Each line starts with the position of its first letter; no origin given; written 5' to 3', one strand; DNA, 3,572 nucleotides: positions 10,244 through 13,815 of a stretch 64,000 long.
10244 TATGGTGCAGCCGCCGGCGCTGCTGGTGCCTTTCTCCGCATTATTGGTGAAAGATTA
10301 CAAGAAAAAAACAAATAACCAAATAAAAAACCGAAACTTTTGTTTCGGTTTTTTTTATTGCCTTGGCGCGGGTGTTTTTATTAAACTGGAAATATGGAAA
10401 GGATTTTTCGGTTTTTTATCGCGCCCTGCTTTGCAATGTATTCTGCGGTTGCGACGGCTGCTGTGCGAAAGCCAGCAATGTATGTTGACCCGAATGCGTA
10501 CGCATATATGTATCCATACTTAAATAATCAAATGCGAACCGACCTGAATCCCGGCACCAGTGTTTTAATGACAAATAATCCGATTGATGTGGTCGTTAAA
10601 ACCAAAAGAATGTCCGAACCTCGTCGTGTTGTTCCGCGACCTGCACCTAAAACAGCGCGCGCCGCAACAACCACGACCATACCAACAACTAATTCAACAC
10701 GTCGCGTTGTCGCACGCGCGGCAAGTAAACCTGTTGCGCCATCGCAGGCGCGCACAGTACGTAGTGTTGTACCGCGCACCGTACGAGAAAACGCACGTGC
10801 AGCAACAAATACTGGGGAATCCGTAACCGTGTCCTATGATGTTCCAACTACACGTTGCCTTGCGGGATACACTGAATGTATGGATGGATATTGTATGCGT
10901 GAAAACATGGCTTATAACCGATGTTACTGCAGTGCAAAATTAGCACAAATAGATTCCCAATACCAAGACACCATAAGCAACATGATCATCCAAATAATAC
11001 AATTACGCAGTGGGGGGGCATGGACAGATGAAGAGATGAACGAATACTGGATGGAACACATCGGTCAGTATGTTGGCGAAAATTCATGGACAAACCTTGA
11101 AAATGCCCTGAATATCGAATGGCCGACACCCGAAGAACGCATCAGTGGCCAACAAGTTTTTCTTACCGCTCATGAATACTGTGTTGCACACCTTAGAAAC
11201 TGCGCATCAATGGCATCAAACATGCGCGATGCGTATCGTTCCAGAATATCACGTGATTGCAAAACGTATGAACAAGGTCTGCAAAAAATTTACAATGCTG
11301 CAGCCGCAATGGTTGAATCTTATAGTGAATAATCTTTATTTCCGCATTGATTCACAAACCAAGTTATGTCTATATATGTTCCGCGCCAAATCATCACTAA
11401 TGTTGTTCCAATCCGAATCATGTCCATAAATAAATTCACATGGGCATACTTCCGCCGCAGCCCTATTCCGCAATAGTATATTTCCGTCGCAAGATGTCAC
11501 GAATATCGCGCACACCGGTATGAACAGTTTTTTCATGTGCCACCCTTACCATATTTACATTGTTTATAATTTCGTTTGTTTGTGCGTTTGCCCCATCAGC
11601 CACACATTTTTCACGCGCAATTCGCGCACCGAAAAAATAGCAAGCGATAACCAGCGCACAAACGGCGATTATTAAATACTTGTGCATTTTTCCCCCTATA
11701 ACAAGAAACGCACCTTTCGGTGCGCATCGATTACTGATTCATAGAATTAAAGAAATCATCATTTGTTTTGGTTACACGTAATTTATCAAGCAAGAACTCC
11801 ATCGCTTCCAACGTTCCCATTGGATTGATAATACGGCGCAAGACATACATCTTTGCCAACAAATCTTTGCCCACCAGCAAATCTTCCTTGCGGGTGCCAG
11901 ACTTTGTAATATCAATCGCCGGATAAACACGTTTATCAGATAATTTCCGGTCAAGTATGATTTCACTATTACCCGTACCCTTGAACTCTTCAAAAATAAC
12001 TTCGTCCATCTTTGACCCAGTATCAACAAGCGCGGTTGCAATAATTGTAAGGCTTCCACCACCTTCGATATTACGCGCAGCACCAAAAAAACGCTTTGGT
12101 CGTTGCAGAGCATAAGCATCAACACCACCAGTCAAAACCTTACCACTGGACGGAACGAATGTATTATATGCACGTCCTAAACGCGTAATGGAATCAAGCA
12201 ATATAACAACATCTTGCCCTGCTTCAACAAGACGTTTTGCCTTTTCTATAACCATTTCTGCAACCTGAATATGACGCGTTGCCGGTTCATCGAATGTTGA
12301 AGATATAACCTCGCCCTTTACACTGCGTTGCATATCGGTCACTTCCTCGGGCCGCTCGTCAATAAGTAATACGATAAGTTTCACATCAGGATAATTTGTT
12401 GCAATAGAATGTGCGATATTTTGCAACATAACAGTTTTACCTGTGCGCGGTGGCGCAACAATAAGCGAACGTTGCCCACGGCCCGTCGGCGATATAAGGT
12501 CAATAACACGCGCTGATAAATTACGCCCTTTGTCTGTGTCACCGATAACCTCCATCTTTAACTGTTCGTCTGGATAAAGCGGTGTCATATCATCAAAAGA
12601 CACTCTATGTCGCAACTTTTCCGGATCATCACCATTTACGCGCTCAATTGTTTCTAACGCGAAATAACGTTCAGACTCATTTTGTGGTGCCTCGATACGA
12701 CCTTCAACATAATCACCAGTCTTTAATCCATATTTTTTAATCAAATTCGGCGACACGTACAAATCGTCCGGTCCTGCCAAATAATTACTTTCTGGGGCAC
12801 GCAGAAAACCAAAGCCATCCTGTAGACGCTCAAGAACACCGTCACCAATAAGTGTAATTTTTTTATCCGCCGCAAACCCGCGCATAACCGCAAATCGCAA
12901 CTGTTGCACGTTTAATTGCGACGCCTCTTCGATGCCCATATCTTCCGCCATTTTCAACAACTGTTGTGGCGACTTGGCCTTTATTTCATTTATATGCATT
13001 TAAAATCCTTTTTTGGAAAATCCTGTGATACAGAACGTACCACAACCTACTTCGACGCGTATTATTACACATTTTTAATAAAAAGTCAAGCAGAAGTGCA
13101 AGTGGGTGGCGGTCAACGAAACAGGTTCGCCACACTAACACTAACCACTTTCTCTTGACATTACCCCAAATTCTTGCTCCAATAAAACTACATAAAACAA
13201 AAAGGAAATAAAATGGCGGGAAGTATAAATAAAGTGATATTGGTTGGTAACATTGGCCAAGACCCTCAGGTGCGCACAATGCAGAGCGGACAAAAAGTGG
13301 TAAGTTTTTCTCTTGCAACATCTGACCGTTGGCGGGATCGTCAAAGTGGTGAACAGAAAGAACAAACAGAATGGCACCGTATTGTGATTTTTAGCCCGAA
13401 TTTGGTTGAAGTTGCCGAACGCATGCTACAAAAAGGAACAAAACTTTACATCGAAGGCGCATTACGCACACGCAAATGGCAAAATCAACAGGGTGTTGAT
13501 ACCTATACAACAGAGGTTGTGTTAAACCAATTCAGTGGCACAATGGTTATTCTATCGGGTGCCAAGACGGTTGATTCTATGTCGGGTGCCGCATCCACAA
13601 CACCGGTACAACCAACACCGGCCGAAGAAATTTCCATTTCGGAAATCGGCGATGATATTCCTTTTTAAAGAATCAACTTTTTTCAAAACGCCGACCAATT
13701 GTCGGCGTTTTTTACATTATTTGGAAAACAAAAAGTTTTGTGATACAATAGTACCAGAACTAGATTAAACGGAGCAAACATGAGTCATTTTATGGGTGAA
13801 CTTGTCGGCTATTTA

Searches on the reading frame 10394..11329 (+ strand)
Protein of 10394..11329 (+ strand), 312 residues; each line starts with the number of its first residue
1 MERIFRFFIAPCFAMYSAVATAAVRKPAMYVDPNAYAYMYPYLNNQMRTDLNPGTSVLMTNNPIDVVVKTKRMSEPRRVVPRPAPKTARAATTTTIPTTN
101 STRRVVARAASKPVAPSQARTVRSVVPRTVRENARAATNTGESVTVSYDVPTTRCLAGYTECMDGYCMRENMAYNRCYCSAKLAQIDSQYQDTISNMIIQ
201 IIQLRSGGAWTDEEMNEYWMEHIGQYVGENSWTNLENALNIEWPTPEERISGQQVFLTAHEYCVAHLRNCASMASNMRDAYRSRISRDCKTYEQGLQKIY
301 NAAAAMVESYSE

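Call 16: search_protein_families(library=ncbifam, proteins=[window:10394-11329:+], max_evalue=10)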
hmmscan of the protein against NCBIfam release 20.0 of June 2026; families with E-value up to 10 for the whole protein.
window:10394-11329:+ (312 aa): 2 families
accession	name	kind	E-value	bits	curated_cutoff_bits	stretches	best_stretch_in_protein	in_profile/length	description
TIGR02813.1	omega_3_PfaA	subfamily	0.27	7.8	1010.1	1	42-143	1107-1209/2582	polyketide-type polyunsaturated fatty acid synthase PfaA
NF005117.0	PRK06549.1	equivalog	1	10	159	1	84-131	28-73/130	acetyl-CoA carboxylase biotin carboxyl carrier protein subunit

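Call 22: search_protein_families(library=pfam, proteins=[window:10394-11329:+], max_evalue=0.01)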
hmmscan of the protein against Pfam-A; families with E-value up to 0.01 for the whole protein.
window:10394-11329:+ (312 aa): 0 families

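Call 31: find_related_loci(query=A4, collection=genome_contigs, flank=6000)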
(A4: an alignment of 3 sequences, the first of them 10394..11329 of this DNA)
Query A4 (312 aa) in genome_contigs; peptide patterns used: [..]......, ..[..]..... (x = any residue, [..] = any of these).
170 stretches matched a pattern; 94 encode a relative of the query (tblastn E <= 1e-3); the best 80 are kept; 80 distinct loci.
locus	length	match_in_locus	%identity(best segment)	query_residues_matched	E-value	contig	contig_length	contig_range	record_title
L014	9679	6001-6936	76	1-312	5e-163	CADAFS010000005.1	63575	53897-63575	MAG: uncultured proteobacterium isolate RUG13256 genome assembly, contig: RUG13256_asm_5, whole genome shotgun sequence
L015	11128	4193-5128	74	1-312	2e-157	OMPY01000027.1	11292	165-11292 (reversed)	uncultured proteobacterium isolate RUG774 genome assembly, contig: scaffold_2641, whole genome shotgun sequence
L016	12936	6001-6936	74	1-312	5e-154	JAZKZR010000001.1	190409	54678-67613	MAG: Candidatus Enterousia sp. isolate T1900045086_TC20190080.MAGScoT_cleanbin_000026 SGB_4685_k141_1004667, whole genom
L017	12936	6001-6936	76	1-312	8e-154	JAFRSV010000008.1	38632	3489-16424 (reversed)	MAG: Alphaproteobacteria bacterium isolate RGIG2769 Goat_Omasum-5__c467937, whole genome shotgun sequence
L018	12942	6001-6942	74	1-312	1e-150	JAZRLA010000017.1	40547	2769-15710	MAG: Candidatus Enterousia sp. isolate T1900045443_YK20190134.MAGScoT_cleanbin_000016 SGB_7130_k141_2158056, whole genom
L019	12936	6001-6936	76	1-312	2e-146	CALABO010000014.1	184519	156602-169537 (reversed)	MAG TPA_asm: uncultured proteobacterium isolate SRR6425765_bin.2_CONCOCT_v1.1_MAG genome assembly, contig: ERZ1767560.1,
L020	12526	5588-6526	74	3-312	7e-146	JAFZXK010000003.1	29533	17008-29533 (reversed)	MAG: Alphaproteobacteria bacterium isolate RGIG8185 Water_buffalos_Rumen-3__c304806, whole genome shotgun sequence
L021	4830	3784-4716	72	1-312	8e-146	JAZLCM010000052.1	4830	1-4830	MAG: Candidatus Enterousia sp. isolate T1900045049_TC20190042.MAGScoT_cleanbin_000031 SGB_4517_k141_2592440, whole genom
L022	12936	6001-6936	69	1-312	2e-141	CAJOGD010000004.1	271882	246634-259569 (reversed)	uncultured Alphaproteobacteria bacterium isolate Red_deer_3_mag_193 genome assembly, contig: scaffold_238, whole genome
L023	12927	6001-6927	75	1-312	9e-149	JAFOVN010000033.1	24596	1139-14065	MAG: Alphaproteobacteria bacterium isolate RGIG837 Dairy_cattle_Omasum.Co__c2753098, whole genome shotgun sequence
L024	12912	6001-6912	61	16-312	5e-120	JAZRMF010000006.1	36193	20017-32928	MAG: Candidatus Enterousia sp. isolate T1900045428_YK20190119.MAGScoT_cleanbin_000014 SGB_7076_k141_401651, whole genome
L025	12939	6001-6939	59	1-312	3e-118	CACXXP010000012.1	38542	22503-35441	MAG: uncultured proteobacterium isolate RUG11692 genome assembly, contig: RUG11692_asm_12, whole genome shotgun sequence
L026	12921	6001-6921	61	4-312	5e-118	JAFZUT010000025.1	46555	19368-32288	MAG: Alphaproteobacteria bacterium isolate RGIG8116 Water_buffalos_Rumen-3__c1836504, whole genome shotgun sequence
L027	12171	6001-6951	56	1-312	1e-112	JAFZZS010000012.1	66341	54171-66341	MAG: Alphaproteobacteria bacterium isolate RGIG8245 Water_buffalos_Rumen-5__c2297729, whole genome shotgun sequence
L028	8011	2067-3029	58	1-312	1e-112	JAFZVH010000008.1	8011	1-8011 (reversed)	MAG: Alphaproteobacteria bacterium isolate RGIG8130 Water_buffalos_Rumen-3__c395018, whole genome shotgun sequence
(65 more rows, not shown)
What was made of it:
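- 10394..11332 (+): Conserved downstream neighbour: a 312-aa secreted protein with an Arg/Thr/Ala-rich linker and a Cys-rich helical C-terminal domain. It forms the right-hand border of the cassette slot. Its function is unknown. Found in at least 80 GTDB species (call 31).
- Tried and rejected: I used the 312-aa neighbour as an anchor instead (call 31).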

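Call 41: search_protein_families(library=phrogs, proteins=[window:10394-11329:+], max_evalue=1)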
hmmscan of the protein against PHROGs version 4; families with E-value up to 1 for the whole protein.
window:10394-11329:+ (312 aa): 0 families

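Call 42: search_protein_families(library=padloc, proteins=[window:10394-11329:+], max_evalue=1)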
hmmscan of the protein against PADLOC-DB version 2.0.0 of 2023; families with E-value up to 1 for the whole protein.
window:10394-11329:+ (312 aa): 0 families

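Call 60: find_homologous_proteins(query=window:10394-11329:+, max_evalue=0.00001)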
Query window:10394-11329:+ (312 aa): 691 proteins with E <= 0.00001 among 2750 candidates; the best 120 are listed.
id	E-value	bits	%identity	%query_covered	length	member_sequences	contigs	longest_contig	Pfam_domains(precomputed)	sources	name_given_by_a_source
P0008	5.3e-196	667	100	96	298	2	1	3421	-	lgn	-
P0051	1.3e-159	548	75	100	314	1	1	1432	-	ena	-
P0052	2.8e-159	547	75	100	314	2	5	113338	-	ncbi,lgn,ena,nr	ncbi:MAG: hypothetical protein J6T27_01475 [Alphaproteobacteria bacterium]|nr:hypothetical protein [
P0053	1.1e-158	545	75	100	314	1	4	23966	-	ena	-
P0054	1.2e-158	545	75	100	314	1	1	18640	-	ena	-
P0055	3.4e-158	543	75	100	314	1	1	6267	-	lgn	-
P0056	3.8e-158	543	75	100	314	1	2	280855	-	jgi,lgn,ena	jgi:hypothetical protein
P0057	8.6e-158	542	76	100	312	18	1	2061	-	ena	-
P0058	1.5e-156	538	75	100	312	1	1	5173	-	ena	-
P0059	2.6e-156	537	76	100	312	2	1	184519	-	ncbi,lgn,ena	-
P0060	8.1e-156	536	74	100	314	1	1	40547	-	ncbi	-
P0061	1.9e-155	534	74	100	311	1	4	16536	-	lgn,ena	-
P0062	1.1e-154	532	74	100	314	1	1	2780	-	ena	-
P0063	3.9e-154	530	73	100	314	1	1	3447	-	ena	-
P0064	1.5e-153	528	76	100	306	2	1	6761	-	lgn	-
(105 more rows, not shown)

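Call 65: predict_structure(alignment_id=A6)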
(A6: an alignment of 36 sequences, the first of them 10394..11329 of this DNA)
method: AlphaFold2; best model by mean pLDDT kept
length: 312 residues; sequences in the alignment: 36
mean_pLDDT: 63.0   pTM: 0.45
mean pLDDT of the five models: 63.0, 58.8, 54.8, 51.8, 47.0
residues with pLDDT >= 90: 3; 70-90: 135; 50-70: 65; < 50: 109
segments of 3 or more residues with pLDDT < 50: 20-32, 53-72, 81-147, 228-233
pLDDT, mean of each block of 10 residues (from residue 1): 60 54 41 51 57 47 39 50 44 38 41 39 39 38 48 85 85 79 84 85 71 75 58 55 78 86 83 83 88 86 84 68
secondary structure, 60 per line:
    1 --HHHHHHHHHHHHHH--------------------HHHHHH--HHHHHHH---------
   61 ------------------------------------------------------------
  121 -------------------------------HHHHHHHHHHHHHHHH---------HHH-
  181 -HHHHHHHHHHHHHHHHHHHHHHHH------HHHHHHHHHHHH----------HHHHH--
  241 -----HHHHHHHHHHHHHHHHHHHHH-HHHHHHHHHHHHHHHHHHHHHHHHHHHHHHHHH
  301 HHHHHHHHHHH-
elements in order: H3-16 H37-42 H45-51 H152-167 H182-205 H212-223 H234-238 H246-266 H268-311
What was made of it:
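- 10394..11332 (+): AlphaFold2 pLDDT 63, helical over residues 150-311 (call 65).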

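Call 69: fold_search(model_id=the predicted structure, library=pdb)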
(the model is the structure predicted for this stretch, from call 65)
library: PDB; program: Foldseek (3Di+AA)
matches with E <= 10: 265; with E <= 0.001: 0
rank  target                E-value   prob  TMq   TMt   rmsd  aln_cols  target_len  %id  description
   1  6jx6_A                7.7e-01  0.33  0.19  0.34  12.1       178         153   10  Tetrameric form of Smac (released 2019-12-04)
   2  9rku_A1               8.1e-01  0.06  0.09  0.08  21.2       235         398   11  Agrobacterium phage 7-7-1 baseplate (released 2025-12-10)
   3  5hxc                  9.4e-01  0.12  0.13  0.14  18.0       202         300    9  Structural mechanisms of extracellular ion exchange and induced binding-site occlusion in the sodium-calcium exchanger N (released 2016-05-11)
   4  8auw_D                9.9e-01  0.25  0.18  0.29  10.0       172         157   12  Cryo-EM structure of human BIRC6 in complex with SMAC. (released 2023-02-15)
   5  9clb_D                1.0e+00  0.15  0.12  0.26  18.5       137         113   12  Crystal structure of Bak bound to the inhibitory aBAK (released 2025-07-16)
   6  7zgj_C                1.0e+00  0.15  0.15  0.22  16.1       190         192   12  Trypanosoma brucei gambiense ISG65 in complex with human complement component C3 (released 2023-04-05)
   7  8gmh_E                1.0e+00  0.10  0.12  0.24  28.9       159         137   14  Crystal Structure of the ternary complex of TelA-LXG, LapA3, and LapA4 (released 2024-01-10)
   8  8gmh_C                1.0e+00  0.10  0.12  0.24  28.9       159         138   14  Crystal Structure of the ternary complex of TelA-LXG, LapA3, and LapA4 (released 2024-01-10)
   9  8dt0_B                1.1e+00  0.12  0.13  0.25  19.9       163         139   11  Scaffolding protein functional sites using deep learning (released 2022-08-10)
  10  9clb_F                1.2e+00  0.15  0.12  0.25  18.6       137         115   12  Crystal structure of Bak bound to the inhibitory aBAK (released 2025-07-16)
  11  8e2i_E                1.3e+00  0.41  0.23  0.34   8.6       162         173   15  Cryo-EM structure of BIRC6/Smac (released 2023-02-15)
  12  9qwr_B                1.3e+00  0.12  0.13  0.21  19.1       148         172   13  MIC60 helical bundle dimer (released 2026-02-25)
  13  6qj1                  1.3e+00  0.10  0.10  0.08  24.4       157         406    8  Crystal structure of the C. thermophilum condensin Smc2 ATPase head (crystal from I) (released 2019-07-03)
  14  5vtl                  1.3e+00  0.20  0.19  0.27  20.4       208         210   10  Structure of metacyclic invariant surface protein , Tb427.07.360, from Trypanosoma brucei. (released 2018-08-08)
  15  1g73_A                1.4e+00  0.25  0.20  0.32  11.3       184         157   12  CRYSTAL STRUCTURE OF SMAC BOUND TO XIAP-BIR3 DOMAIN (released 2001-01-10)
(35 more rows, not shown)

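Call 76: search_protein_families(library=pfam, proteins=[L017:3872-5092:-, L017:5067-5906:-, L016:5078-5905:-, L014:5492-5926:+], max_evalue=0.01)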
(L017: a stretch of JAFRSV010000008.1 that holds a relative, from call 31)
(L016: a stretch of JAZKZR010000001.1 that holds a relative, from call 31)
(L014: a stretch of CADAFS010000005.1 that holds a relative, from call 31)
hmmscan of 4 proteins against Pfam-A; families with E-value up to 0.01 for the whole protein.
L017:3872-5092:- (407 aa): 0 families

L017:5067-5906:- (280 aa): 1 family
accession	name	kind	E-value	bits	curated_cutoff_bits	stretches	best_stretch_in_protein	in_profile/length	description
PF04055.27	Radical_SAM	-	2.6e-10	41.2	29.5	1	10-157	2-133/166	Radical SAM superfamily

L016:5078-5905:- (276 aa): 1 family
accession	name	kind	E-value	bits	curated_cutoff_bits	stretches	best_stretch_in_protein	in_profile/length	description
PF04055.27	Radical_SAM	-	8.6e-11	42.7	29.5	1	10-158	2-134/166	Radical SAM superfamily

L014:5492-5926:+ (145 aa): 0 families

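Call 77: search_protein_families(library=ncbifam, proteins=[L017:3872-5092:-, L017:5067-5906:-, L016:5078-5905:-], max_evalue=0.01)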
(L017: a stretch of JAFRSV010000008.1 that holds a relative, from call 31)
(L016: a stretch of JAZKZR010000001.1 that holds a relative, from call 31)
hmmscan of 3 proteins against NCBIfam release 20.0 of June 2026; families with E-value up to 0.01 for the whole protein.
L017:3872-5092:- (407 aa): 0 families

L017:5067-5906:- (280 aa): 17 families
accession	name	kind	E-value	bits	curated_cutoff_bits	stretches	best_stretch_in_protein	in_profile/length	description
TIGR04078.1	rSAM_yydG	equivalog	8.8e-09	35.3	300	1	10-148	6-130/309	YydG family radical SAM peptide epimerase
TIGR04478.1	rSAM_YfkAB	equivalog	1.3e-06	27.9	250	1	8-67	28-83/363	radical SAM/CxCxxxxC motif protein YfkAB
TIGR03962.1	mycofact_rSAM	equivalog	4.6e-06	26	265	1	7-77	14-81/339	mycofactocin radical SAM maturase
TIGR04317.1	W_rSAM_matur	equivalog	2.3e-05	23.7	380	1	10-121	9-111/349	tungsten cofactor oxidoreductase radical SAM maturase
TIGR04054.1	rSAM_NirJ1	equivalog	6.2e-05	21.8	650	1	8-114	39-136/387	putative heme d1 biosynthesis radical SAM protein NirJ1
TIGR04055.1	rSAM_NirJ2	equivalog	8.3e-05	22.3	500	1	8-146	3-129/326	putative heme d1 biosynthesis radical SAM protein NirJ2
NF049973.1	radical_Rv1681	equivalog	0.00031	19.8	380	1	15-98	82-155/326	Rv1681 family radical SAM protein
TIGR04340.1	rSAM_ACGX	hypoth_equivalog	0.00048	19.5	400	1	4-74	2-76/341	radical SAM/SPASM domain protein, ACGX system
NF038283.1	viperin_w_prok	equivalog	0.0008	18.7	180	1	8-97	5-92/281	viperin family antiviral radical SAM protein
TIGR02666.1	moaA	equivalog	0.0019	17.2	284.05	1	11-82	16-84/336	GTP 3',8-cyclase MoaA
TIGR04250.1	SCM_rSAM_ScmE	equivalog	0.0024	16.8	400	1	9-136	7-120/358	SynChlorMet cassette radical SAM/SPASM protein ScmE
NF050035.1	rSAM_WgK_link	exception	0.0025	16.9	650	1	10-136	14-126/367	radical SAM/SPASM peptide maturase WgkB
TIGR04545.1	rSAM_ahbD_hemeb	equivalog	0.0043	16.5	500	1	9-67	4-59/339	heme b synthase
TIGR04403.1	rSAM_skfB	equivalog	0.0051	15.6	300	1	8-81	107-176/402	sporulation killing factor system radical SAM maturase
NF040899.1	ryptide_rSAM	equivalog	0.0056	15.4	600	1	7-109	100-202/464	radical SAM/SPASM ryptide class RiPP maturase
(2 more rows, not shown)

L016:5078-5905:- (276 aa): 17 families
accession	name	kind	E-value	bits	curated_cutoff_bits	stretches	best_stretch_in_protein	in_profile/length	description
TIGR04078.1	rSAM_yydG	equivalog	3.4e-09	36.6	300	1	10-161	6-143/309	YydG family radical SAM peptide epimerase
TIGR04478.1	rSAM_YfkAB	equivalog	8.2e-07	28.6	250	1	8-67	28-83/363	radical SAM/CxCxxxxC motif protein YfkAB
TIGR04317.1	W_rSAM_matur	equivalog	3.4e-05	23.1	380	1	10-124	9-114/349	tungsten cofactor oxidoreductase radical SAM maturase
TIGR04054.1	rSAM_NirJ1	equivalog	4.5e-05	22.2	650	1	8-148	39-167/387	putative heme d1 biosynthesis radical SAM protein NirJ1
TIGR04055.1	rSAM_NirJ2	equivalog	6.9e-05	22.5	500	1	8-147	3-130/326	putative heme d1 biosynthesis radical SAM protein NirJ2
TIGR03962.1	mycofact_rSAM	equivalog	7e-05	22.1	265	1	7-77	14-81/339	mycofactocin radical SAM maturase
TIGR02666.1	moaA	equivalog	0.00019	20.6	284.05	1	11-98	16-101/336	GTP 3',8-cyclase MoaA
NF038283.1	viperin_w_prok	equivalog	0.00058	19.1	180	1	8-97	5-92/281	viperin family antiviral radical SAM protein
NF049973.1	radical_Rv1681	equivalog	0.00073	18.6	380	1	15-77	82-138/326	Rv1681 family radical SAM protein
TIGR04167.1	rSAM_SeCys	equivalog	0.0023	17.2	300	0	9-70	12-70/303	arsenosugar biosynthesis radical SAM (seleno)protein ArsS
TIGR04250.1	SCM_rSAM_ScmE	equivalog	0.0029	16.6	400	1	9-75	7-67/358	SynChlorMet cassette radical SAM/SPASM protein ScmE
TIGR04403.1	rSAM_skfB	equivalog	0.0032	16.3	300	1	8-81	107-176/402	sporulation killing factor system radical SAM maturase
TIGR04340.1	rSAM_ACGX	hypoth_equivalog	0.0037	16.5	400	1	4-65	2-66/341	radical SAM/SPASM domain protein, ACGX system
TIGR04545.1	rSAM_ahbD_hemeb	equivalog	0.0045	16.5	500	1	9-67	4-59/339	heme b synthase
NF001199.0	PRK00164.2-1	equivalog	0.0059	15.8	231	0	6-65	13-69/308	GTP 3',8-cyclase MoaA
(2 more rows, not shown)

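Call 78: search_protein_families(library=padloc, proteins=[L017:3872-5092:-, L017:5067-5906:-, L016:5078-5905:-, L014:5492-5926:+], max_evalue=0.01)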
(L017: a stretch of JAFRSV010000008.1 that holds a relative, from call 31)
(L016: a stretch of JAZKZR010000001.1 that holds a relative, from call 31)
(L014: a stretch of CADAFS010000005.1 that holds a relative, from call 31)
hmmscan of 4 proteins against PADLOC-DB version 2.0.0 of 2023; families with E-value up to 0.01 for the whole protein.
L017:3872-5092:- (407 aa): 0 families

L017:5067-5906:- (280 aa): 2 families
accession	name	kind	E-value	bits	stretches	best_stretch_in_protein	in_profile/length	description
PDLC02903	pVip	-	0.00015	19.3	1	8-69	3-57/257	Viperins not associated with kinases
PDLC02904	pVip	-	0.00066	17.3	1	8-97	6-85/262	Viperins associated with kinases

L016:5078-5905:- (276 aa): 2 families
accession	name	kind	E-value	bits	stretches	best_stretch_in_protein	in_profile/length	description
PDLC02903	pVip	-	0.00019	19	1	8-66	3-53/257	Viperins not associated with kinases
PDLC02904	pVip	-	0.00036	18.1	1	8-73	6-64/262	Viperins associated with kinases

L014:5492-5926:+ (145 aa): 0 families

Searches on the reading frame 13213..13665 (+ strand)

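Call 22: search_protein_families(library=pfam, proteins=[window:13213-13665:+], max_evalue=0.01)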
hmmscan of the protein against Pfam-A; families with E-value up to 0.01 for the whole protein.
window:13213-13665:+ (151 aa): 1 family
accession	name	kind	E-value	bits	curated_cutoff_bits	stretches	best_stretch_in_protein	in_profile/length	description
PF00436.31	SSB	-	1.6e-35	121.8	26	1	5-107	1-101/104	Single-strand binding protein family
